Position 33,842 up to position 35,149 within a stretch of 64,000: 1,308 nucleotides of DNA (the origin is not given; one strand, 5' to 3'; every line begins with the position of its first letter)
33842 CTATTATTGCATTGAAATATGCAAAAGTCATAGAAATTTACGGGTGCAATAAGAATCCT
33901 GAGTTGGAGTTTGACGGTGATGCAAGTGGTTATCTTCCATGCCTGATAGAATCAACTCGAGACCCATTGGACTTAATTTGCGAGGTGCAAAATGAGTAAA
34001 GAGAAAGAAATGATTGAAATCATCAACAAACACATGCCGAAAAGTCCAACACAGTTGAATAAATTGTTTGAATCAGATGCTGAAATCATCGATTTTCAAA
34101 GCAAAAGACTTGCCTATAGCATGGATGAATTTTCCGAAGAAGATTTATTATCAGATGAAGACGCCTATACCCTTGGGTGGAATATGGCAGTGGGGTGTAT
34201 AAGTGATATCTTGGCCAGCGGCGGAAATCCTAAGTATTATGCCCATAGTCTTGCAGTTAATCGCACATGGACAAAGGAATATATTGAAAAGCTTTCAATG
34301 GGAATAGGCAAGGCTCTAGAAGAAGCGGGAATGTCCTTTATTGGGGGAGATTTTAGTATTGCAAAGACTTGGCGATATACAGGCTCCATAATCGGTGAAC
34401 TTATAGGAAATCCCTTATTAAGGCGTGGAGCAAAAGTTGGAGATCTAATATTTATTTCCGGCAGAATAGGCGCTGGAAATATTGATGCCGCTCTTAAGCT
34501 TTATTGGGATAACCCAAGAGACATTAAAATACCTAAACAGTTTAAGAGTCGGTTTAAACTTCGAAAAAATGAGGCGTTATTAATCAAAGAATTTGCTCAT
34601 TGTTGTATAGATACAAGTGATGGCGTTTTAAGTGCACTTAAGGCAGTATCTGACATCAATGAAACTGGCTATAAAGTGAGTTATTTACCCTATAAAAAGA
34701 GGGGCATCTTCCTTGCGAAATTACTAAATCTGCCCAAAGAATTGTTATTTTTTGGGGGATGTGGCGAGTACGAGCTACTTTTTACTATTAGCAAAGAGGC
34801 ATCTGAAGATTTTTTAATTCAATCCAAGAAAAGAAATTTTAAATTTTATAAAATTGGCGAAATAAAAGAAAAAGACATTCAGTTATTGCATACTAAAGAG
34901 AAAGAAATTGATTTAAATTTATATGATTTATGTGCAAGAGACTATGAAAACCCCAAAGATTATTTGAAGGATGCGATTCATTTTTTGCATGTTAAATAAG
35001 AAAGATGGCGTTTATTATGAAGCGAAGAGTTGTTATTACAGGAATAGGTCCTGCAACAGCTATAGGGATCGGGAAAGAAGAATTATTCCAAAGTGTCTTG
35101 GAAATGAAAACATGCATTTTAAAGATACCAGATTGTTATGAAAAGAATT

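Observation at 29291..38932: Translationally coupled nine-gene lipid-type operon: sphingolipid-like core plus UbiA prenyltransferase, OYE/Fe-S reductase, PurM-like enzyme, KAS and radical SAM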

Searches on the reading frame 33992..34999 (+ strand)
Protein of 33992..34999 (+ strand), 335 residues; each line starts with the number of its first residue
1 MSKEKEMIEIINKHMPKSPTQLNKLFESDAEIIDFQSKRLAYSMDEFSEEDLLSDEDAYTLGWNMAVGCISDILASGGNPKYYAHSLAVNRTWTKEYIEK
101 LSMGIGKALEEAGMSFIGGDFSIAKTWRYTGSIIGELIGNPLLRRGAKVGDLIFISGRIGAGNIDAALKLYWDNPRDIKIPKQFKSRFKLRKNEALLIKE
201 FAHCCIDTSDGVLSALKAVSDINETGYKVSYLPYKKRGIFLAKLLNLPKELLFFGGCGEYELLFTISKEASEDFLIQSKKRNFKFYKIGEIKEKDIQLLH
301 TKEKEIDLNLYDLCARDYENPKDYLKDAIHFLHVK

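Call 3: search_protein_families(library=pfam, proteins=[window:33992-34999:+], max_evalue=0.01)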
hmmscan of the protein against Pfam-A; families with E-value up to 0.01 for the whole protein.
window:33992-34999:+ (335 aa): 1 family
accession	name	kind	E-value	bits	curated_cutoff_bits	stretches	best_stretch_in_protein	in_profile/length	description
PF00586.29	AIRS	-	3.1e-14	53.8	24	1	28-135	2-110/112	AIR synthase related protein, N-terminal domain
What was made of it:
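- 33992..34999 (+): ThiL-like PurM-superfamily ATP-dependent enzyme, inferred to be a phosphomonoester kinase. It matches PF00586 (call 3).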

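Call 4: search_protein_families(library=ncbifam, proteins=[window:33992-34999:+], max_evalue=0.01)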
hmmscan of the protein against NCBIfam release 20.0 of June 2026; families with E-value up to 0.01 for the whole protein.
window:33992-34999:+ (335 aa): 10 families
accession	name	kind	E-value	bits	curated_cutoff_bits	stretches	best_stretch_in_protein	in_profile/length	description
TIGR01379.1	thiL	equivalog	1.1e-40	139.7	184.15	1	4-308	2-311/320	thiamine-phosphate kinase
NF004353.0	PRK05731.2-2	equivalog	2.2e-34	119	301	1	3-302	1-288/311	thiamine-phosphate kinase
NF004354.0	PRK05731.2-3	equivalog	1.1e-26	93.8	204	1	39-298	25-266/273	thiamine-phosphate kinase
NF004350.0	PRK05731.1-1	equivalog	9.4e-19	67.5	441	1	29-310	30-316/325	thiamine-phosphate kinase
NF004351.0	PRK05731.1-4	equivalog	2e-16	60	324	1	27-222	38-235/321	thiamine-phosphate kinase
TIGR00476.1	selD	equivalog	1.5e-12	47.4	125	1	56-207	71-223/311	selenide, water dikinase SelD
TIGR02124.1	hypE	equivalog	1.2e-09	37.7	251.6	1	26-162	32-172/332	hydrogenase expression/formation protein HypE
NF002098.0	PRK00943.1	equivalog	2.7e-05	23.3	299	1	56-169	75-190/347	selenide, water dikinase SelD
TIGR04049.1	AIR_rel_sll0787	hypoth_equivalog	0.00018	20.7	321.3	1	23-292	39-291/318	sll0787 family AIR synthase-like protein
TIGR00878.1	purM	equivalog_domain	0.0013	18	236.35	1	60-120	76-135/332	phosphoribosylformylglycinamidine cyclo-ligase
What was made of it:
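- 33992..34999 (+): The ThiL model scores 139.7 against a cutoff of 184 (call 4).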

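Call 6: find_related_loci(query=window:33992-34999:+, collection=genome_contigs, flank=10000)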
Query window:33992-34999:+ (335 aa) in genome_contigs; peptide patterns used: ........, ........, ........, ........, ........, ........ (x = any residue, [..] = any of these).
64 stretches matched a pattern; 13 encode a relative of the query (tblastn E <= 1e-3); 13 distinct loci.
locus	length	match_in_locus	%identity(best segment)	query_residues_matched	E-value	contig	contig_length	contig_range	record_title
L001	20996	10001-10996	64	1-332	8e-143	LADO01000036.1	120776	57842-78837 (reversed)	MAG: Peptococcaceae bacterium BRH_c4b BRHa_1007371, whole genome shotgun sequence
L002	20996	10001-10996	61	1-332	6e-140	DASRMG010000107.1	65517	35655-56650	MAG TPA_asm: Desulfosporosinus sp. isolate SMAG_U10209 k141_81503, whole genome shotgun sequence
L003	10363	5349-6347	59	1-333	1e-137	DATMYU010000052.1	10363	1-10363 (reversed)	MAG TPA_asm: Desulfosporosinus sp. isolate SMAG_U13156 k141_9143, whole genome shotgun sequence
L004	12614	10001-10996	60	1-332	3e-137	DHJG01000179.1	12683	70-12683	MAG TPA_asm: Desulfosporosinus sp. UBA4726 UBA4726_contig_1965, whole genome shotgun sequence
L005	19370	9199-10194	59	1-332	2e-134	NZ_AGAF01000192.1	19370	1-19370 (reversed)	Desulfosporosinus sp. OT TOU.assembly.27, whole genome shotgun sequence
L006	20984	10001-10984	61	1-332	4e-134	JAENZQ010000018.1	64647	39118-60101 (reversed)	MAG: Anaerovorax odorimutans isolate BM5_bin.11 BM5_bin11_NODE_180_length_64647_cov_8.038844, whole genome shotgun seque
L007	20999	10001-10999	57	1-333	3e-131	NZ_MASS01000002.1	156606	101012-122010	Desulfosporosinus sp. BG contig00002, whole genome shotgun sequence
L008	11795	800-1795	54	1-332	7e-122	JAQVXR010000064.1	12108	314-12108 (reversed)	MAG: Desulfitobacteriaceae bacterium isolate STF2_130 NODE_15191_length_12108_cov_6.709373_Sandtown_F2, whole genome sho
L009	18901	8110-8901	23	53-308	9e-12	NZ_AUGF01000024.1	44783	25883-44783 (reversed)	Moraxella caprae DSM 19149 K941DRAFT_scaffold00021.21_C, whole genome shotgun sequence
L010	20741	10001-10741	24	70-308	7e-11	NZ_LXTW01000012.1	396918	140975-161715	Moraxella nonliquefaciens strain CCUG 348 contig_2, whole genome shotgun sequence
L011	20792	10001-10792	22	53-308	4e-10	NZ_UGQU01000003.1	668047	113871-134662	Moraxella lacunata strain NCTC10359, whole genome shotgun sequence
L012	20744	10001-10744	22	70-310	4e-9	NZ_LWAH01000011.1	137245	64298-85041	Moraxella catarrhalis strain CCUG 353 contig_2, whole genome shotgun sequence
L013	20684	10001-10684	23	70-293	7e-8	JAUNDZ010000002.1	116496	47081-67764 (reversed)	MAG: Moraxella sp. isolate S24M_Sa_22 NODE_37_length_116496_cov_38.474489, whole genome shotgun sequence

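Call 14: search_solved_structures(query=window:33992-34999:+, max_evalue=0.001)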
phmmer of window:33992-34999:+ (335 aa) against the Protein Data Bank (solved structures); distinct sequences matched with E-value up to 0.001: 11.
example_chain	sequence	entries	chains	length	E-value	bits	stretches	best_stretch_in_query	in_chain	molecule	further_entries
1vqv_A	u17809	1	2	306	1.8e-16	63.3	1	22-276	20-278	thiamine monophosphate kinase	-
3c9r_A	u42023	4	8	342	2.6e-16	62.8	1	22-276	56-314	Thiamine monophosphate kinase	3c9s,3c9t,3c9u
5cc8_A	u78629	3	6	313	5.6e-13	51.8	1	57-294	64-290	Thiamine-monophosphate kinase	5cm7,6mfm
5dd7_A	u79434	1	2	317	5.6e-13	51.8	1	57-294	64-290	Thiamine-monophosphate kinase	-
3mcq_A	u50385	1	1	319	2.1e-12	49.9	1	39-300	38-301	Thiamine-monophosphate kinase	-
2yxz_A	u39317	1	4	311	1.3e-10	44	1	55-291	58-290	Thiamin-monophosphate kinase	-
6xep_A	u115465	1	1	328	2.1e-09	40.1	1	56-291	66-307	Thiamine-monophosphate kinase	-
8yks_B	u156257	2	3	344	2.3e-06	30.1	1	57-215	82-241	Thiamine-monophosphate kinase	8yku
2z1t_A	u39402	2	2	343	0.00015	24.1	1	40-162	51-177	Hydrogenase expression/formation protein HypE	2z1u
2z1e_A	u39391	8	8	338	0.00021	23.6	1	29-164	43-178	Hydrogenase expression/formation protein HypE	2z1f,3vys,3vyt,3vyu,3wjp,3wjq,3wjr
3vti_C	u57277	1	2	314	0.00033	23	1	62-175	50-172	Hydrogenase maturation factor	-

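Call 17: find_homologous_proteins(query=window:33992-34999:+, max_evalue=1e-10)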
Query window:33992-34999:+ (335 aa): 678 proteins with E <= 1e-10 among 3482 candidates; the best 120 are listed.
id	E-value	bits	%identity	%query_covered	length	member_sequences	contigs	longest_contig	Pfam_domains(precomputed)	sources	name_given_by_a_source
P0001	2.8e-222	755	100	100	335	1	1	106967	PF00586.30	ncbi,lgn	-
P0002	8.2e-145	500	65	100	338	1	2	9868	PF00586.30,PF02769.28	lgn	-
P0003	1.9e-138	479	65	100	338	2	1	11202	PF00586.30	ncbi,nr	ncbi:MAG: thiamine-monophosphate kinase [Halanaerobiales bacterium]|nr:thiamine-monophosphate kinase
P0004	9.2e-137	474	64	99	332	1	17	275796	PF00586.30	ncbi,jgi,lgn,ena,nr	ncbi:MAG: thiamine monophosphate kinase [Peptococcaceae bacterium BRH_c4b]|nr:MAG: thiamine monophos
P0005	9.9e-137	473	62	100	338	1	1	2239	PF00586.30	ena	-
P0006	4.0e-136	471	64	99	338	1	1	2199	PF00586.30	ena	-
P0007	1.4e-135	470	63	100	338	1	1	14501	PF00586.30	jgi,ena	-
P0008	1.5e-135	469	62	99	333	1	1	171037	PF00586.30,PF02769.28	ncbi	ncbi:thiamine-phosphate kinase [Desulfosporosinus fructosivorans]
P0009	2.2e-134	466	60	99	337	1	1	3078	PF00586.30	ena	-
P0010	3.9e-134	465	63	99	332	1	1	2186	PF00586.30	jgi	jgi:thiamine-monophosphate kinase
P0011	4.6e-134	465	62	99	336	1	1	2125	PF00586.30,PF02769.28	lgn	-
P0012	5.7e-134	464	63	99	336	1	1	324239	PF00586.30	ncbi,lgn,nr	ncbi:MAG: thiamine-monophosphate kinase [Firmicutes bacterium]|nr:thiamine-monophosphate kinase [Bac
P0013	6.4e-134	464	61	99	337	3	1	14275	PF00586.30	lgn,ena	-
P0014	6.7e-134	464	60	99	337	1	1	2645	PF00586.30,PF02769.28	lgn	-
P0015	1.1e-133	463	61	99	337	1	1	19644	PF00586.30,PF02769.28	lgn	-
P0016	1.6e-133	463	61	99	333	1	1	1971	PF00586.30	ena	-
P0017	3.0e-133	462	61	99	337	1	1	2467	PF00586.30,PF02769.28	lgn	-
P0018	4.1e-133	461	62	99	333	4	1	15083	PF00586.30,PF02769.28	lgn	-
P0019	6.9e-133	461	60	99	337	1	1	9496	PF00586.30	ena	-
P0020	7.1e-133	461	61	99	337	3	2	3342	PF00586.30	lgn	-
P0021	1.1e-132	460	61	99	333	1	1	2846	PF00586.30,PF02769.28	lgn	-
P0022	1.4e-132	460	61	99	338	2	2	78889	PF00586.30,PF02769.28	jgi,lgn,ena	-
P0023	1.8e-132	459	60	100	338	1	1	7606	PF00586.30,PF02769.28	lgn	-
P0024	2.0e-132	459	60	100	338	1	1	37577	PF00586.30,PF02769.28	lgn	-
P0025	2.2e-132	459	62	99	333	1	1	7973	PF00586.30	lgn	-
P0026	3.9e-132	458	59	99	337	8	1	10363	PF00586.30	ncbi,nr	ncbi:MAG TPA: AIR synthase related protein [Desulfosporosinus sp.]|nr:AIR synthase related protein [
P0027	8.2e-132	457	61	99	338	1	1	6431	PF00586.30,PF02769.28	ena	-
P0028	1.8e-131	456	61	99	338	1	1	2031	PF00586.30,PF02769.28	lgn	-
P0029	1.8e-131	456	60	99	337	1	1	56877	PF00586.30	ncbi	ncbi:MAG: AIR synthase related protein [Desulfitobacteriaceae bacterium]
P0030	1.9e-131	456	59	99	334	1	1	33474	PF00586.30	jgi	-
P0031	1.9e-131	456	59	99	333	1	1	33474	PF00586.30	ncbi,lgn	-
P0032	5.7e-131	454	60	100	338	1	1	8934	PF00586.30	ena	-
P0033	3.5e-130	452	59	99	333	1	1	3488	PF00586.30,PF02769.28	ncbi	-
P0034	4.5e-130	452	60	99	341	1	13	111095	PF00586.30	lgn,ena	-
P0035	4.9e-130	451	60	99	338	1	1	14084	PF00586.30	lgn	-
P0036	1.8e-129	450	58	100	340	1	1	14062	PF00586.30,PF02769.28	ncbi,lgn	ncbi:MAG: AIR synthase related protein [Clostridia bacterium]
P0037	4.7e-129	448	59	99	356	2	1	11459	PF00586.30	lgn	-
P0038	5.5e-129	448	58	99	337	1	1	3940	PF00586.30,PF02769.28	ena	-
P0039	5.7e-129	448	57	100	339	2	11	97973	PF00586.30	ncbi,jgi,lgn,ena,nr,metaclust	ncbi:MAG: thiamine monophosphate kinase [Desulfosporosinus sp. BRH_c37]|nr:MAG: thiamine monophospha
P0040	6.8e-129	448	59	99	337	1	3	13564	PF00586.30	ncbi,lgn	-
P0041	1.3e-128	447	59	99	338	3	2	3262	PF00586.30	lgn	-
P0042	1.7e-128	446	59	99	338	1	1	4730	PF00586.30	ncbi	-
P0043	1.9e-128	446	59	99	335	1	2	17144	PF00586.30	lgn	-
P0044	2.2e-128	446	62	98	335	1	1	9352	PF00586.30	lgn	-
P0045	3.5e-128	445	58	99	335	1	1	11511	PF00586.30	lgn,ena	-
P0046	3.7e-128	445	59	100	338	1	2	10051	PF00586.30,PF02769.28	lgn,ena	-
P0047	7.1e-128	444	60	99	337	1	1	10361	PF00586.30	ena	-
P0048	1.0e-127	444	58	99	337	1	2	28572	PF00586.30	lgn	-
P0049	1.0e-127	444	59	99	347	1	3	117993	PF00586.30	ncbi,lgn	-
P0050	1.0e-127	444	59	99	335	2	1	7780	PF00586.30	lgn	-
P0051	1.0e-127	444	60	100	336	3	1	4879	PF00586.30,PF02769.28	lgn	-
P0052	1.3e-127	443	58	99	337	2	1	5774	PF00586.30,PF02769.28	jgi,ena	-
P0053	1.8e-127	443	59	99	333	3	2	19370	PF00586.30,PF02769.28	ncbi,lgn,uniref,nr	ncbi:AIR synthase related protein [Desulfosporosinus sp. OT]|uniref:AIR synthase related protein n=1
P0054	2.8e-127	442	58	99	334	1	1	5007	PF00586.30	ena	-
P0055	4.0e-127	442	59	97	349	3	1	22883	PF00586.30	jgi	-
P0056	4.3e-127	442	58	99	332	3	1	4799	PF00586.30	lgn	-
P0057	4.9e-127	442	61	99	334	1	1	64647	PF00586.30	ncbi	-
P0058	1.2e-126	440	56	100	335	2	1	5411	PF00586.30,PF02769.28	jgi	-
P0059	1.2e-126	440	58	99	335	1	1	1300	PF00586.30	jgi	-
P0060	1.4e-126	440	57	99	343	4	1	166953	PF00586.30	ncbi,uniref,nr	ncbi:thiamine-phosphate kinase [Desulfosporosinus nitroreducens]|uniref:Thiamine-phosphate kinase n=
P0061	1.4e-126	440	58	99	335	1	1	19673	PF00586.30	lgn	-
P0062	3.4e-126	439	57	99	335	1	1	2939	PF00586.30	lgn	-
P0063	5.0e-126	438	57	99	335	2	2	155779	PF00586.30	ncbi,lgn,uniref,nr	ncbi:AIR synthase related protein [Desulfosporosinus sp.]|uniref:AIR synthase related protein n=1 Ta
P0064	1.4e-125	437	57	99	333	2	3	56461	PF00586.30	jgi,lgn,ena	-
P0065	1.4e-125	437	57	99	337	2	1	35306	PF00586.30,PF02769.28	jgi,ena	-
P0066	3.6e-125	435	61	100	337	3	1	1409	PF00586.30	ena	-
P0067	4.8e-125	435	57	99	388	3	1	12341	PF00586.30,PF02769.28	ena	-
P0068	3.2e-124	432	56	100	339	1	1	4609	PF00586.30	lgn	-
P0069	1.0e-123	431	56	100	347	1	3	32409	PF00586.30,PF02769.28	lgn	-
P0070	2.5e-123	429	56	99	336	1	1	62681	PF00586.30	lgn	-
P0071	9.4e-123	427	56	99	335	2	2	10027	PF00586.30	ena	-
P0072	2.8e-122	426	56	99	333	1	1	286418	PF00586.30,PF02769.28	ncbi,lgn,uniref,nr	ncbi:thiamine-phosphate kinase [Desulfosporosinus shakirovi]|uniref:thiamine-phosphate kinase n=1 Ta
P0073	5.3e-122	425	57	99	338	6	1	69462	PF00586.30,PF02769.28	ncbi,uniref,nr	ncbi:AIR synthase related protein [Desulfosporosinus sp. HMP52]|uniref:thiamine-phosphate kinase n=1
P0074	2.8e-121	423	55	99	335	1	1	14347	PF00586.30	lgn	-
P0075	4.4e-121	422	57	98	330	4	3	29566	PF00586.30,PF02769.28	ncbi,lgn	-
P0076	2.2e-120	420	55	99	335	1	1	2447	PF00586.30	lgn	-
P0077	1.0e-119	417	58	98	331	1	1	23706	PF00586.30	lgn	-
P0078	1.1e-118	414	58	94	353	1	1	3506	PF00586.30,PF02769.28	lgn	-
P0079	8.9e-117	408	55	100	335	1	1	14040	PF00586.30,PF02769.28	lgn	-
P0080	2.0e-116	407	53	99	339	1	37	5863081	PF00586.30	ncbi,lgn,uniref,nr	ncbi:thiamine monophosphate kinase [Desulfosporosinus orientis DSM 765]|uniref:Thiamine monophosphat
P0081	1.9e-115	403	54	99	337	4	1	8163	PF00586.30,PF02769.28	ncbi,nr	ncbi:MAG: AIR synthase related protein [Desulfitobacteriaceae bacterium]|nr:AIR synthase related pro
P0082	3.4e-115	403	54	99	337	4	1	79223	PF00586.30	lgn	-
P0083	1.0e-114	401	53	99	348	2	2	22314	PF00586.30,PF02769.28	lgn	-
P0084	8.8e-114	398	53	99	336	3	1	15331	PF00586.30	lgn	-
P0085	1.4e-113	397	54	99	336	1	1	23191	PF00586.30,PF02769.28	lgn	-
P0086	3.6e-112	393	53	100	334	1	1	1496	PF00586.30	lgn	-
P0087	3.5e-111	389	52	99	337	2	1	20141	PF00586.30,PF02769.28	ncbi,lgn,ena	-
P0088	1.9e-109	384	52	100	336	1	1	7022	PF00586.30,PF02769.28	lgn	-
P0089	1.5e-108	381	51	99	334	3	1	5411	PF00586.30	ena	-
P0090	1.5e-108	381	51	99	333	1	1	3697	PF00586.30,PF02769.28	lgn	-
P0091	1.8e-107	377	50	99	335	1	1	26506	PF00586.30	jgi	jgi:thiamine-monophosphate kinase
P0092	6.6e-106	372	52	98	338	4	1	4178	PF00586.30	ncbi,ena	-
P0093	7.3e-106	372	48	99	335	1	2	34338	PF00586.30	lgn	-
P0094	8.8e-105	368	49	99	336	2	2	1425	PF00586.30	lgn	-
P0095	1.6e-104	368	49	99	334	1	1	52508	PF00586.30,PF02769.28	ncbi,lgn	ncbi:MAG: thiamine-phosphate kinase [Dehalobacterium sp.]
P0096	9.2e-104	365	48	99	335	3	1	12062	PF00586.30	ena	-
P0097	3.8e-103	363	51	97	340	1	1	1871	PF00586.30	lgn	-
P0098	3.4e-102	360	49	99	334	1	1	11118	PF00586.30,PF02769.28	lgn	-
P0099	6.3e-102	359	50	99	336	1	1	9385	PF00586.30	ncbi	-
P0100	1.0e-101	358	50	98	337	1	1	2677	PF00586.30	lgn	-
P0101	1.2e-101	358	49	99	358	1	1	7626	PF00586.30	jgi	jgi:thiamine-monophosphate kinase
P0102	2.5e-101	357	49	99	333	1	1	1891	PF00586.30,PF02769.28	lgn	-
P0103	2.9e-101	357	48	99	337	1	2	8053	PF00586.30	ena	-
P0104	2.0e-100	354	48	99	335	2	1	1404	PF00586.30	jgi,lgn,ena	-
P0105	3.3e-100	353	48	100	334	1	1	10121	PF00586.30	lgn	-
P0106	5.3e-100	353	47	99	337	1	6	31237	PF00586.30,PF02769.28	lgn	-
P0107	1.6e-99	351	49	99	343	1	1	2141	PF00586.30,PF02769.28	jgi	jgi:thiamine-monophosphate kinase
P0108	2.1e-99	351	49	99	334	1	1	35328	PF00586.30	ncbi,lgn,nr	ncbi:MAG: thiamine-monophosphate kinase [Bacteroidia bacterium]|nr:thiamine-monophosphate kinase [Ba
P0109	3.7e-99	350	50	99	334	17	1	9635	PF00586.30,PF02769.28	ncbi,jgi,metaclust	metaclust:\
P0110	4.3e-99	350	48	99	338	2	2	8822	PF00586.30,PF02769.28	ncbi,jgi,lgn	ncbi:MAG: thiamine-phosphate kinase [Bacillota bacterium]|jgi:thiamine-monophosphate kinase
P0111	6.6e-99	349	47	99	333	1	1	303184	PF00586.30,PF02769.28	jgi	-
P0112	9.0e-99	349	48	99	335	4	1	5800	PF00586.30,PF02769.28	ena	-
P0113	1.6e-98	348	49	100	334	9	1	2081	PF00586.30,PF02769.28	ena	-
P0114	1.6e-98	348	48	100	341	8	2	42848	PF00586.30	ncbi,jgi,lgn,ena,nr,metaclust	ncbi:MAG: hypothetical protein AMS17_01940 [Spirochaetes bacterium DG_61]|nr:MAG: hypothetical prote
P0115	2.5e-98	347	48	99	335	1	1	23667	PF00586.30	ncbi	-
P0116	3.3e-98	347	48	97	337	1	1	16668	PF00586.30,PF02769.28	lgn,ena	-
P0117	3.6e-98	347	47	99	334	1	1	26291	PF00586.30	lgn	-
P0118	4.8e-98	346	50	98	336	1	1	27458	PF00586.30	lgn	-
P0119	4.8e-98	346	48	99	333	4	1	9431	PF00586.30,PF02769.28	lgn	-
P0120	5.4e-98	346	48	99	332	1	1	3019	PF00586.30,PF02769.28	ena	-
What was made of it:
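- Checked: PF02769 was not detected in the window protein itself but is precomputed for many orthologues (call 17).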

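Call 18: find_encoding_contigs(protein=P0001, flank=3000, max_places=2)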
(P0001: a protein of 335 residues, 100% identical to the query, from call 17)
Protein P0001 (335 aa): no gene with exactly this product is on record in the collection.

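Call 19: find_encoding_contigs(protein=P0114, flank=10000, max_places=2)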
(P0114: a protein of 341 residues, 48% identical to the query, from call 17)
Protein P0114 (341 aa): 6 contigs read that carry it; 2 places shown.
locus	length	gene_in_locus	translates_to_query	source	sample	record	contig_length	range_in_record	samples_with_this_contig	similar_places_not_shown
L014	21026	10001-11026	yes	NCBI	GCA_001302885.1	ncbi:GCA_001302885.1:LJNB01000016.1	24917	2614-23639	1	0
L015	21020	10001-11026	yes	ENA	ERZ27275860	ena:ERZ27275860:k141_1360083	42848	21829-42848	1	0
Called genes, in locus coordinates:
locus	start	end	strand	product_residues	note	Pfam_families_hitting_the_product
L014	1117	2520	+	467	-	PF00072:Response_reg, PF00158:Sigma54_activat, PF14532:Sigma54_activ_2, PF07728:AAA_5 (faint), PF25601:AAA_lid_14, PF02954:HTH_8 (weak)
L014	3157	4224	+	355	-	PF02558:ApbA, PF08546:ApbA_C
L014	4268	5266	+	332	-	PF01073:3Beta_HSD, PF01370:Epimerase, PF04321:RmlD_sub_bind, PF13460:NAD_binding_10, PF16363:GDP_Man_Dehyd, PF07993:NAD_binding_4 (weak)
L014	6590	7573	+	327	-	PF01040:UbiA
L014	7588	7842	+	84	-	PF00550:PP-binding (weak)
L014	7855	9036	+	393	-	PF00155:Aminotran_1_2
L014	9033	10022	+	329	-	PF00781:DAGK_cat, PF19279:YegS_C (weak)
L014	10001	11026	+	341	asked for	PF00586:AIRS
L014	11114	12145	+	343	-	PF01073:3Beta_HSD, PF01370:Epimerase, PF02719:Polysacc_synt_2, PF04321:RmlD_sub_bind (weak), PF05368:NmrA (weak), PF13460:NAD_binding_10, PF16363:GDP_Man_Dehyd, PF07993:NAD_binding_4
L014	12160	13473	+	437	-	PF04055:Radical_SAM, PF13353:Fer4_12 (weak)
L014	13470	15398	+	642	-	PF00501:AMP-binding, PF23562:AMP-binding_C_3 (weak)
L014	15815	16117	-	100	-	-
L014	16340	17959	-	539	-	PF01875:Memo, PF01871:AMMECR1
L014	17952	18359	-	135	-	PF22746:SHOCT-like_DUF2089-C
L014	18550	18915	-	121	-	PF09862:DUF2089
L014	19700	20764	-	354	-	PF04464:Glyphos_transf, PF02350:Epimerase_2 (weak)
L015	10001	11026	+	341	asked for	PF00586:AIRS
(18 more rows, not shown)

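Call 20: find_encoding_contigs(protein=P0108, flank=10000, max_places=2)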
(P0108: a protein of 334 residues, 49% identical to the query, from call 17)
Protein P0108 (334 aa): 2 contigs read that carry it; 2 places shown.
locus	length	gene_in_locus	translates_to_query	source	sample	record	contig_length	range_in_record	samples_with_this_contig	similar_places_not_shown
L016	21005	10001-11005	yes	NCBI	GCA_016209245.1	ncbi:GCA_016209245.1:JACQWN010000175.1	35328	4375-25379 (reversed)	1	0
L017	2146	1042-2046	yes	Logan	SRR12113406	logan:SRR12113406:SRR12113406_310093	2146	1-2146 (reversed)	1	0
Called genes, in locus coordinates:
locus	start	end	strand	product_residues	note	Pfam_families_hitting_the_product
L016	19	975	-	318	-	PF12770:CHAT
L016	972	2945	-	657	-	-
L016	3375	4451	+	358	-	PF04055:Radical_SAM, PF19288:CofH_C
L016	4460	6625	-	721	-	PF10459:Peptidase_S46, PF00089:Trypsin (faint), PF13365:Trypsin_2 (faint)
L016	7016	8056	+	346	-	PF21016:RlmN_N, PF04055:Radical_SAM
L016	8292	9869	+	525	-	-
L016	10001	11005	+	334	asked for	PF00586:AIRS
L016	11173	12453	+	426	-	PF00109:ketoacyl-synt, PF00108:Thiolase_N (weak), PF02801:Ketoacyl-synt_C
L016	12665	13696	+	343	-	PF00106:adh_short (weak), PF01073:3Beta_HSD, PF01370:Epimerase, PF02719:Polysacc_synt_2, PF05368:NmrA, PF13460:NAD_binding_10, PF16363:GDP_Man_Dehyd, PF07993:NAD_binding_4, +1 more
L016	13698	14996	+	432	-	PF04055:Radical_SAM, PF13186:SPASM (weak)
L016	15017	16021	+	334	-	PF01040:UbiA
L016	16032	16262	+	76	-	PF00550:PP-binding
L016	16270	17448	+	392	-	PF00155:Aminotran_1_2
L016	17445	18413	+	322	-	PF00781:DAGK_cat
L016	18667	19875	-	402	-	PF01637:ATPase_2 (weak), PF13173:AAA_14, PF13635:DUF4143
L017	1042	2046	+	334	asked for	PF00586:AIRS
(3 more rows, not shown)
